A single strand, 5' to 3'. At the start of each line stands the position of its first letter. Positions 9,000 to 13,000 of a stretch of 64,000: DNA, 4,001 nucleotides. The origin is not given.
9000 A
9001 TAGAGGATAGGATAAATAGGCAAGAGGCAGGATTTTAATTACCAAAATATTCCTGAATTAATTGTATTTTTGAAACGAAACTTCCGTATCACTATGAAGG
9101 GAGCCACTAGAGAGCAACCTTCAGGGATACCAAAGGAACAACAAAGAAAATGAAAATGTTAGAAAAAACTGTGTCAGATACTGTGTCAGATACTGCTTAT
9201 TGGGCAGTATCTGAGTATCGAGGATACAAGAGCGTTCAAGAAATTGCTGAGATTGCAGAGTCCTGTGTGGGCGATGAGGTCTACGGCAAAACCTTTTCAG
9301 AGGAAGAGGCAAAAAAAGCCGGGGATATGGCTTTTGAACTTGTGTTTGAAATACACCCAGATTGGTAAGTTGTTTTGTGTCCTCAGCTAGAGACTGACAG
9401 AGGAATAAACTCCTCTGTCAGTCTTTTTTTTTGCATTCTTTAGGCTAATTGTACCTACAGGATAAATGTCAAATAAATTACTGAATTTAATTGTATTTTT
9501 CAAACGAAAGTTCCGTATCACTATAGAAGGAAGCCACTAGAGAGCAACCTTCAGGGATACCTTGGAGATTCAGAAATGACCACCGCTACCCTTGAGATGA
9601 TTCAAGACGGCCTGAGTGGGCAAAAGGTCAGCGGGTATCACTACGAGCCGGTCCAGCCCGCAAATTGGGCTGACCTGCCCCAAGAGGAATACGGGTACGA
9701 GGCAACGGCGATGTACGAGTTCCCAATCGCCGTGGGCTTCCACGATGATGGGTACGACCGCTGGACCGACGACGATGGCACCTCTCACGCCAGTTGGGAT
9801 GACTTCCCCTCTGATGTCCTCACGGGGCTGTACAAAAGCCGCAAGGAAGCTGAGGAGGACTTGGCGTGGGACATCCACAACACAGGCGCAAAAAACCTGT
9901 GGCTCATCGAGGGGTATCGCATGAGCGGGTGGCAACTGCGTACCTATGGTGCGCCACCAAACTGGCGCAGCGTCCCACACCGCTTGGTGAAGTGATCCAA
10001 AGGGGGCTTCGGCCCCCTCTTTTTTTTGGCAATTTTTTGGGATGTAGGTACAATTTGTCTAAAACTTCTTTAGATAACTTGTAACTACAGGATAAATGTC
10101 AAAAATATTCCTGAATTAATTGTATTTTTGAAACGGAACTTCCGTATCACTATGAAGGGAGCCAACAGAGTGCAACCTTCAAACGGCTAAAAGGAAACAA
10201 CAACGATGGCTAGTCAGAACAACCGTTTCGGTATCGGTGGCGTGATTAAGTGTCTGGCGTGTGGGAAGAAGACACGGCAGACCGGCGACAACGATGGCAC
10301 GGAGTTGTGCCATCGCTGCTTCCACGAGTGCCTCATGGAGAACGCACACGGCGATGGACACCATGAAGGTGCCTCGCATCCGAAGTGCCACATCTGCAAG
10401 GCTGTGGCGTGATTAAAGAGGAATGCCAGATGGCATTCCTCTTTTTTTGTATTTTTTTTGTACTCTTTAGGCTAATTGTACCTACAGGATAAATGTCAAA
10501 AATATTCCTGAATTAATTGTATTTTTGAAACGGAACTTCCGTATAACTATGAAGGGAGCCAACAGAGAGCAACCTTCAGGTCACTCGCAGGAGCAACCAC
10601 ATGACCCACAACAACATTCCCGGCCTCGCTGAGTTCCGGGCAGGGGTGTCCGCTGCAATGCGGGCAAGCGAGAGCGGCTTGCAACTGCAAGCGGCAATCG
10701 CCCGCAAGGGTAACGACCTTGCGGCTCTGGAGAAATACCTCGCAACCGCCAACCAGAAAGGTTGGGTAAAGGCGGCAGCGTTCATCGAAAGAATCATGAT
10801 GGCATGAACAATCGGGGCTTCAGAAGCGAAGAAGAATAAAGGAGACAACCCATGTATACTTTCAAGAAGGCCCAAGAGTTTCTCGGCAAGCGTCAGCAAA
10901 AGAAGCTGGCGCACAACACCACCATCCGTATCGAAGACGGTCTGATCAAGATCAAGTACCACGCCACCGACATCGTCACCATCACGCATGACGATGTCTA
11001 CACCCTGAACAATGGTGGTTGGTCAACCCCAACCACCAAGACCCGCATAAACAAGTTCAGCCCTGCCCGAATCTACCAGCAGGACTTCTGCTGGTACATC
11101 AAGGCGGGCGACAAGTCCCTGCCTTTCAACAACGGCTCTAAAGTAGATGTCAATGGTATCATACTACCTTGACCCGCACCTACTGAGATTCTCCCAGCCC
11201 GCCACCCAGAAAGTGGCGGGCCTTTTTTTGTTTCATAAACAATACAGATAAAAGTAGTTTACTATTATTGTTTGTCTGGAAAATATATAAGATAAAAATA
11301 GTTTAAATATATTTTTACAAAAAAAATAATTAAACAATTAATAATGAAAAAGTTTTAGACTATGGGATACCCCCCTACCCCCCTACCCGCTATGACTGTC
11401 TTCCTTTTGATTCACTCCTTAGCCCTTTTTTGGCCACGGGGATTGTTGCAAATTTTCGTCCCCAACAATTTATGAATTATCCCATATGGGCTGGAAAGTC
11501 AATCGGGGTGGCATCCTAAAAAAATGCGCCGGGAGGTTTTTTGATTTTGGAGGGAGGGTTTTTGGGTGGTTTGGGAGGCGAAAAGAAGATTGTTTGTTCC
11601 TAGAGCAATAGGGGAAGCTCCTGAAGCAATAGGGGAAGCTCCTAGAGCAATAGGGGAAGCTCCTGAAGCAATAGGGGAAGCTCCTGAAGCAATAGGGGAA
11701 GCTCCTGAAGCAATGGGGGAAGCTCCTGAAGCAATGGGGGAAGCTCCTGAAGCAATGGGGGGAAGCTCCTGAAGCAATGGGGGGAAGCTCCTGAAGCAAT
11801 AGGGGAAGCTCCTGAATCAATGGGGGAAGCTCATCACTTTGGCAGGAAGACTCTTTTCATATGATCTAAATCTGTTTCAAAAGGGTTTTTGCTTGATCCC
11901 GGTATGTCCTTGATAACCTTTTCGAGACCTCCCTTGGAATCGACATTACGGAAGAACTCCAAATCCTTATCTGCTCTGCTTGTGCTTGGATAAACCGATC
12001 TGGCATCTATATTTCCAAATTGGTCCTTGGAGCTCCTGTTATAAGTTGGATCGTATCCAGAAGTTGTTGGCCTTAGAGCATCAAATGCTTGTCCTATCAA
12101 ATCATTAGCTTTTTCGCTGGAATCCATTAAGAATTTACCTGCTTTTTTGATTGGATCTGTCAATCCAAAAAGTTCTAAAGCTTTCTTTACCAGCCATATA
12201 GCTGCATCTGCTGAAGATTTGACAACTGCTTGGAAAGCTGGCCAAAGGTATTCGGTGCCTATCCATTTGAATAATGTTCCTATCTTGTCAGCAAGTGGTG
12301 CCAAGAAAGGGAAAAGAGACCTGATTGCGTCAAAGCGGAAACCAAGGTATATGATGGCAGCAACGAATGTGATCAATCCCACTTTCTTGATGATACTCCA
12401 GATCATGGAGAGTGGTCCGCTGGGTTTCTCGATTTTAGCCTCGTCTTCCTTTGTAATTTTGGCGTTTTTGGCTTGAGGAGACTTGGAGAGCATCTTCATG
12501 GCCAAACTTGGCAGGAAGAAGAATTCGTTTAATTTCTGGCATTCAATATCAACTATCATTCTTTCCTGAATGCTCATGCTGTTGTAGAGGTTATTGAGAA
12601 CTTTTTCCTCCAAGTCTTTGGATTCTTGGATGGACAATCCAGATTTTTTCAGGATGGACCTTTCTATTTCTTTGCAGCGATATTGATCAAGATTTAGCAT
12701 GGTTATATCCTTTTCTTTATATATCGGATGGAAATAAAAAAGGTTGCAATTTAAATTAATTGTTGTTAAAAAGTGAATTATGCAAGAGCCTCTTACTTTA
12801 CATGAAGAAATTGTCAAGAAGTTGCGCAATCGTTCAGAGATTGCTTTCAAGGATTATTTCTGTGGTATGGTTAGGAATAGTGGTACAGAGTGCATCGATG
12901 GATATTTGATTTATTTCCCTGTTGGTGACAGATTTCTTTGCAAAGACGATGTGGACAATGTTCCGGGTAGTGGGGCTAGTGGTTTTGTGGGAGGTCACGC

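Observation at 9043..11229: Cassette-like array: terminator / ~115-bp promoter-stem-loop module / one- or two-gene unit, repeated four times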

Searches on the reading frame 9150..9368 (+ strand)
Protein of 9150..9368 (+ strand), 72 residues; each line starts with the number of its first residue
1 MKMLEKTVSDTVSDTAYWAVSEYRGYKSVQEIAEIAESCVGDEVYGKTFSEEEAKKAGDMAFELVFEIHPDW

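Call 15: search_protein_families(library=phrogs, proteins=[window:9150-9368:+], max_evalue=0.01)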
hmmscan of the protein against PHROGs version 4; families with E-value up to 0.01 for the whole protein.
window:9150-9368:+ (72 aa): 0 families

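Call 16: search_protein_families(library=pfam, proteins=[window:9150-9368:+], max_evalue=0.01)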
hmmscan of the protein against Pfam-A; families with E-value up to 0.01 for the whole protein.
window:9150-9368:+ (72 aa): 0 families

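Call 45: find_encoding_contigs(protein=window:9150-9368:+, flank=6000, max_places=10)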
Protein window:9150-9368:+ (72 aa): 4 contigs read that carry it; 1 place shown.
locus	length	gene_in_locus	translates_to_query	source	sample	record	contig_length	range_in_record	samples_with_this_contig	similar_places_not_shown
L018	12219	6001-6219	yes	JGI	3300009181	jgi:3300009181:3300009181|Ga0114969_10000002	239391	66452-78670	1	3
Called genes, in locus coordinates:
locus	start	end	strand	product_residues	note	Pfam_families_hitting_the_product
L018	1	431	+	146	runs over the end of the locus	-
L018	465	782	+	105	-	-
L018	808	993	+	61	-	-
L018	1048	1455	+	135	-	PF25735:Phage_L5_gp82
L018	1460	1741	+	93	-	-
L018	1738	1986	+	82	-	-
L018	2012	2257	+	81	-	-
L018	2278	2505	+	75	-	-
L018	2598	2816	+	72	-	-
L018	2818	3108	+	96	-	-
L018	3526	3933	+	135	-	-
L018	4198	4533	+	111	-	-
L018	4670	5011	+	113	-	-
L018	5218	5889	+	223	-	-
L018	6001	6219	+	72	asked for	-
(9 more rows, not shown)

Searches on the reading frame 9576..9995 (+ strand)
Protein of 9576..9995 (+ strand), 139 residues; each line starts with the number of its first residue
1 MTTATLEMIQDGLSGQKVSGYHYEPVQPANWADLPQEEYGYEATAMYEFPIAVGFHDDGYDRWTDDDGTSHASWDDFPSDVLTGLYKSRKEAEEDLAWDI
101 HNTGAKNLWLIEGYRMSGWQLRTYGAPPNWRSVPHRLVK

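Call 15: search_protein_families(library=phrogs, proteins=[window:9576-9995:+], max_evalue=0.01)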
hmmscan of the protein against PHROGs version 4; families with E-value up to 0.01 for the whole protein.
window:9576-9995:+ (139 aa): 0 families

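Call 16: search_protein_families(library=pfam, proteins=[window:9576-9995:+], max_evalue=0.01)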
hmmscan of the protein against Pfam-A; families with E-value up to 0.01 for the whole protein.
window:9576-9995:+ (139 aa): 0 families

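Call 25: find_encoding_contigs(protein=window:9576-9995:+, flank=10000, max_places=10)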
Protein window:9576-9995:+ (139 aa): 3 contigs read that carry it; 2 places shown.
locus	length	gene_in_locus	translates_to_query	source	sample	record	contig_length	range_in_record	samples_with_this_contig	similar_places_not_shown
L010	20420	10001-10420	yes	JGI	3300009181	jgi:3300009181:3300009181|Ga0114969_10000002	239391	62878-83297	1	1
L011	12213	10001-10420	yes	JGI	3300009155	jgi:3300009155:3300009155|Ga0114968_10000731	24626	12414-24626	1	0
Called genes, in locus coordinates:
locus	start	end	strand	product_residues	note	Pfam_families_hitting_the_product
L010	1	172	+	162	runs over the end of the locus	PF20475:DUF6717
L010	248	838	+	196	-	-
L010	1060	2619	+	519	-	-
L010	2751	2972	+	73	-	-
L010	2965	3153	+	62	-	-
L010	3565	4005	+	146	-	-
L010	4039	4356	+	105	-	-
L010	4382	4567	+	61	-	-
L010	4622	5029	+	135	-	PF25735:Phage_L5_gp82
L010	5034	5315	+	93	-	-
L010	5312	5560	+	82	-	-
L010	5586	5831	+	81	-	-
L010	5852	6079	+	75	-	-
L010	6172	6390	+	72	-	-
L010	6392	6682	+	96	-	-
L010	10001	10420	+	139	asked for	-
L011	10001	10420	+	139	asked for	-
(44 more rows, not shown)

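Call 26: find_homologous_proteins(query=window:9576-9995:+, max_evalue=0.001)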
Query window:9576-9995:+ (139 aa): 1 proteins with E <= 0.001 among 2 candidates.
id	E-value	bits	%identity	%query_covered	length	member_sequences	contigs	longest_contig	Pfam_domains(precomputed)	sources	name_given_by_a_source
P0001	1.1e-77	277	82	99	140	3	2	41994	-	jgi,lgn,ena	jgi:hypothetical protein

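Call 27: find_encoding_contigs(protein=P0001, flank=10000, max_places=10)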
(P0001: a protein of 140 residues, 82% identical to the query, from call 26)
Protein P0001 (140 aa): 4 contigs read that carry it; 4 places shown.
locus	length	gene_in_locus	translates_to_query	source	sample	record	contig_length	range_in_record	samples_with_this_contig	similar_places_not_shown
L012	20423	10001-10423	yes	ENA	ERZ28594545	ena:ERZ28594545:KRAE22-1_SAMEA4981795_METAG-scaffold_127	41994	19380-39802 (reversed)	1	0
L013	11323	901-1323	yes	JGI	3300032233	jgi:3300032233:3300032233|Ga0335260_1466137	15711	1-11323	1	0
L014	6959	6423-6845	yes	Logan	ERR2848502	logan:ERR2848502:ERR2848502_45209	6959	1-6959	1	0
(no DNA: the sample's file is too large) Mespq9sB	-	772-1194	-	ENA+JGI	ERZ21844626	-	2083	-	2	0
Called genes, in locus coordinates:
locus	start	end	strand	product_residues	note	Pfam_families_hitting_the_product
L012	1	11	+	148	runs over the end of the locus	PF20475:DUF6717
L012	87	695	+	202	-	-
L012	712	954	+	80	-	-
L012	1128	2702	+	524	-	-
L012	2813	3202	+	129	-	-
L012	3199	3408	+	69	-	-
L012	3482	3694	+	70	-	-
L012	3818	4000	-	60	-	-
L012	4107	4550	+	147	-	-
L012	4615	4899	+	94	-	-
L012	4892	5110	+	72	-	-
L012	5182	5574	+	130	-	PF25735:Phage_L5_gp82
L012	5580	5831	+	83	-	-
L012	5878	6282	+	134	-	-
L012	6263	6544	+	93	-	-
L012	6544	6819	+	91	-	-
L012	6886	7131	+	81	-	-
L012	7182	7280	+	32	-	-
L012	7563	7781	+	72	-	-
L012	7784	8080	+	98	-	-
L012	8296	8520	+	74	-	-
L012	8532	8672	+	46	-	-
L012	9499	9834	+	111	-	-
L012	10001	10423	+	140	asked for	-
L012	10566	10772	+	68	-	-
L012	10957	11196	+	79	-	-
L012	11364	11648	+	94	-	-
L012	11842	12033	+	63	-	-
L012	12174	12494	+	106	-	PF23790:Kyano_Gp96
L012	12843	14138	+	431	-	-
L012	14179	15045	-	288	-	-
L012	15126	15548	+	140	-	-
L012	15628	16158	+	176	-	-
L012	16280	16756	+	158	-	-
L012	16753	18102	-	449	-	-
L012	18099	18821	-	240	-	PF05711:TylF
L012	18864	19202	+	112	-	-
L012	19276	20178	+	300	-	-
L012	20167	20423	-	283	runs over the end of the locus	-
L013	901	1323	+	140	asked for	-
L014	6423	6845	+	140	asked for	-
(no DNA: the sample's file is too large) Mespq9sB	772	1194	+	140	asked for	-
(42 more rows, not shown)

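Call 46: find_encoding_contigs(protein=L012:11364-11648:+, flank=6000, max_places=10)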
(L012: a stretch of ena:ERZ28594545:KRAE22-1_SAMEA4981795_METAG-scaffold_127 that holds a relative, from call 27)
Protein L012:11364-11648:+ (94 aa): 2 contigs read that carry it; 2 places shown.
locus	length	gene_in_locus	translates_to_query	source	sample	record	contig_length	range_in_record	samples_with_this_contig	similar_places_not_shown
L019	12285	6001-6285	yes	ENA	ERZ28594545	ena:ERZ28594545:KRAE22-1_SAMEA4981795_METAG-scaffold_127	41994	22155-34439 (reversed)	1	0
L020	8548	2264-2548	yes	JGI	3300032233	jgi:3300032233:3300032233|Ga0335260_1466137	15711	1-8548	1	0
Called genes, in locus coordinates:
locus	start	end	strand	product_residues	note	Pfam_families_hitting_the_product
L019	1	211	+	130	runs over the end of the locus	PF25735:Phage_L5_gp82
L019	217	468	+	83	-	-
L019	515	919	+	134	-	-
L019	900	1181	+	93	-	-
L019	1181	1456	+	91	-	-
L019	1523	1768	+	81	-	-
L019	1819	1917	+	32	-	-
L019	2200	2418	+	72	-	-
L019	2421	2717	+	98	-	-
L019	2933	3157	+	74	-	-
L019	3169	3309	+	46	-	-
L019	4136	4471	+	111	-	-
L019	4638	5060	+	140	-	-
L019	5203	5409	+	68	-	-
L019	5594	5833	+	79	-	-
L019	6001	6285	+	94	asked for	-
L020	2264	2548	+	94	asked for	-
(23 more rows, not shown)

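Call 75: search_solved_structures(query=window:9576-9995:+, max_evalue=1)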
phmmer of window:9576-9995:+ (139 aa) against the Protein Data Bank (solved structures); distinct sequences matched with E-value up to 1: 0.

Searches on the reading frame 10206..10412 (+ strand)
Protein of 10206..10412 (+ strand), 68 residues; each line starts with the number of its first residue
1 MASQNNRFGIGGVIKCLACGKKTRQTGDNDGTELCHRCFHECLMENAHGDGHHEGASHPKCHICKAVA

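Call 15: search_protein_families(library=phrogs, proteins=[window:10206-10412:+], max_evalue=0.01)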
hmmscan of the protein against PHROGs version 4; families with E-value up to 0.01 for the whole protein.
window:10206-10412:+ (68 aa): 2 families
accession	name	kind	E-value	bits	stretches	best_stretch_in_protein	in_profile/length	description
phrog_18656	-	unknown function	0.00017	22.5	1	15-66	14-65/208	-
phrog_3633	-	unknown function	0.00076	20.2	1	13-51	20-60/219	-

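Call 16: search_protein_families(library=pfam, proteins=[window:10206-10412:+], max_evalue=0.01)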
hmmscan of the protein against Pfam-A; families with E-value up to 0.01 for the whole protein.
window:10206-10412:+ (68 aa): 1 family
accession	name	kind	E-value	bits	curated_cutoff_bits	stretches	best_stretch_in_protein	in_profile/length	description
PF24734.1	DUF7685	-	0.0031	17.8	27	1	15-44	1-37/43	Domain of unknown function (DUF7685)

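Call 77: search_solved_structures(query=window:10206-10412:+, max_evalue=1)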
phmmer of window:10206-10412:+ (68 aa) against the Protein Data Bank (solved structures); distinct sequences matched with E-value up to 1: 6.
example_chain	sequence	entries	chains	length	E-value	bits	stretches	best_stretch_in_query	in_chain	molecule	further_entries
9e71_BP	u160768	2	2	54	0.17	15.6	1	13-42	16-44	Small ribosomal subunit protein uS14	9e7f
9fhl_P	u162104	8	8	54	0.24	15.1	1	7-45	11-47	Small ribosomal subunit protein uS14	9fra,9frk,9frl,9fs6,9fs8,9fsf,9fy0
8hkx_S14P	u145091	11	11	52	0.39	14.4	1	6-42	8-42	30S ribosomal protein S14 type Z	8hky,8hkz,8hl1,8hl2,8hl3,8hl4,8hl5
9v21_sE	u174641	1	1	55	0.62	13.8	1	8-45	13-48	Ribosomal protein S29, putative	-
9v1k_sE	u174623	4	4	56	0.65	13.7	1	8-45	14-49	Ribosomal protein S29, putative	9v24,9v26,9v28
4j3y_A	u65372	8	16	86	0.95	13.2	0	8-42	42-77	E3 ubiquitin-protein ligase XIAP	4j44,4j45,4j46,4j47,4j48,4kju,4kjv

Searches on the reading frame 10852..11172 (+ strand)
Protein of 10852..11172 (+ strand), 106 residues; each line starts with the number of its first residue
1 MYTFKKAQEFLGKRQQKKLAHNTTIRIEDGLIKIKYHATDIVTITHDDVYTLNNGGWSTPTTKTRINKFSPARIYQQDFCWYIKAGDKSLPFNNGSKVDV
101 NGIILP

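Call 15: search_protein_families(library=phrogs, proteins=[window:10852-11172:+], max_evalue=0.01)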
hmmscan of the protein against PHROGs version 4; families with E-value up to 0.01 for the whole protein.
window:10852-11172:+ (106 aa): 4 families
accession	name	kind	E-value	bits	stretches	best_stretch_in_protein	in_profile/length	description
phrog_554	-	unknown function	1.5e-12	48.8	1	20-96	20-106/109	-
phrog_19389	-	unknown function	2.9e-08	34.4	1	18-75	36-96/250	-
phrog_16548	-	unknown function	1.5e-06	29.2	1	12-72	20-83/119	-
phrog_22440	-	unknown function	1.8e-05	26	1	14-71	21-79/121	-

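Call 16: search_protein_families(library=pfam, proteins=[window:10852-11172:+], max_evalue=0.01)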
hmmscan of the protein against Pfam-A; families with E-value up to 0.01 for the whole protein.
window:10852-11172:+ (106 aa): 1 family
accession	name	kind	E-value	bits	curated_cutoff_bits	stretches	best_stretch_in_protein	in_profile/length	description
PF23790.1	Kyano_Gp96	-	1.8e-09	38.1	27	1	20-96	20-107/110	Kyanoviridae Gp96 protein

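Call 32: find_homologous_proteins(query=window:10852-11172:+, max_evalue=1e-10)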
Query window:10852-11172:+ (106 aa): 3 proteins with E <= 1e-10 among 4 candidates.
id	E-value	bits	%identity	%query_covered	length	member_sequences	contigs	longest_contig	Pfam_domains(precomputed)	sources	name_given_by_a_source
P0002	2.3e-63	229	95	100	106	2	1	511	PF23790.2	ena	-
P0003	1.6e-59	216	90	99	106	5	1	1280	PF23790.2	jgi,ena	jgi:ATP-dependent RNA circularization protein (DNA/RNA ligase family)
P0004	7.1e-56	204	85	99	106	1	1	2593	PF23790.2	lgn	-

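Call 33: find_encoding_contigs(protein=P0004, flank=10000, max_places=10)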
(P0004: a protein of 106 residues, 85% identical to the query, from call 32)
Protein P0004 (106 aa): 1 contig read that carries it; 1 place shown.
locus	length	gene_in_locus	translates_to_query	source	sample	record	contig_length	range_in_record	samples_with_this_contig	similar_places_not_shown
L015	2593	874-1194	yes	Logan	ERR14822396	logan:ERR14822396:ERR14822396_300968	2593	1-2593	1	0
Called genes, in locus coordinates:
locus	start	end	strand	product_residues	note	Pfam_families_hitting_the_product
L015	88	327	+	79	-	-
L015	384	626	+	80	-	-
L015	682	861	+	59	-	-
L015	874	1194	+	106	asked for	PF23790:Kyano_Gp96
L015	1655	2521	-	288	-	-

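Call 34: find_encoding_contigs(protein=P0003, flank=10000, max_places=10)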
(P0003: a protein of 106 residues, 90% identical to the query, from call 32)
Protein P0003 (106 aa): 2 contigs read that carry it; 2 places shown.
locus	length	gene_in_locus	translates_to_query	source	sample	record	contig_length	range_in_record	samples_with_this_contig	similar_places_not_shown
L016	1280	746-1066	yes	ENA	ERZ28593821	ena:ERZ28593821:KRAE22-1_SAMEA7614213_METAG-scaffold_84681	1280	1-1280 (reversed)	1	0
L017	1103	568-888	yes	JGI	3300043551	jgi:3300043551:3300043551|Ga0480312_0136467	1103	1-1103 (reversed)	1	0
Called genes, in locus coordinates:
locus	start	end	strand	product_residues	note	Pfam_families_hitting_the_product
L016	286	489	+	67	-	-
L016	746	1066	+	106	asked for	PF23790:Kyano_Gp96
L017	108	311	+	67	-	-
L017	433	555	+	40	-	-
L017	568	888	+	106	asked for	PF23790:Kyano_Gp96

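Call 76: search_solved_structures(query=window:10852-11172:+, max_evalue=1)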
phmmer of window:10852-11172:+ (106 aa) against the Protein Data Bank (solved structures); distinct sequences matched with E-value up to 1: 1.
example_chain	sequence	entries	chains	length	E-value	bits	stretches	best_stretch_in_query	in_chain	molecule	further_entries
2gee_A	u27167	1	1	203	0.49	13.6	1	48-70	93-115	hypothetical protein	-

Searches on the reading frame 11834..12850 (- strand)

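Call 15: search_protein_families(library=phrogs, proteins=[window:11834-12850:-], max_evalue=0.01)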
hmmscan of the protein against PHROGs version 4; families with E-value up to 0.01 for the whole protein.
window:11834-12850:- (338 aa): 1 family
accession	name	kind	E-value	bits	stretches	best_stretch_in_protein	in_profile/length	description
phrog_971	-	lysis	0.0035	17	1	148-260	676-746/1338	endolysin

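Call 16: search_protein_families(library=pfam, proteins=[window:11834-12850:-], max_evalue=0.01)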
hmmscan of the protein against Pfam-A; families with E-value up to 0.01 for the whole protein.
window:11834-12850:- (338 aa): 0 families
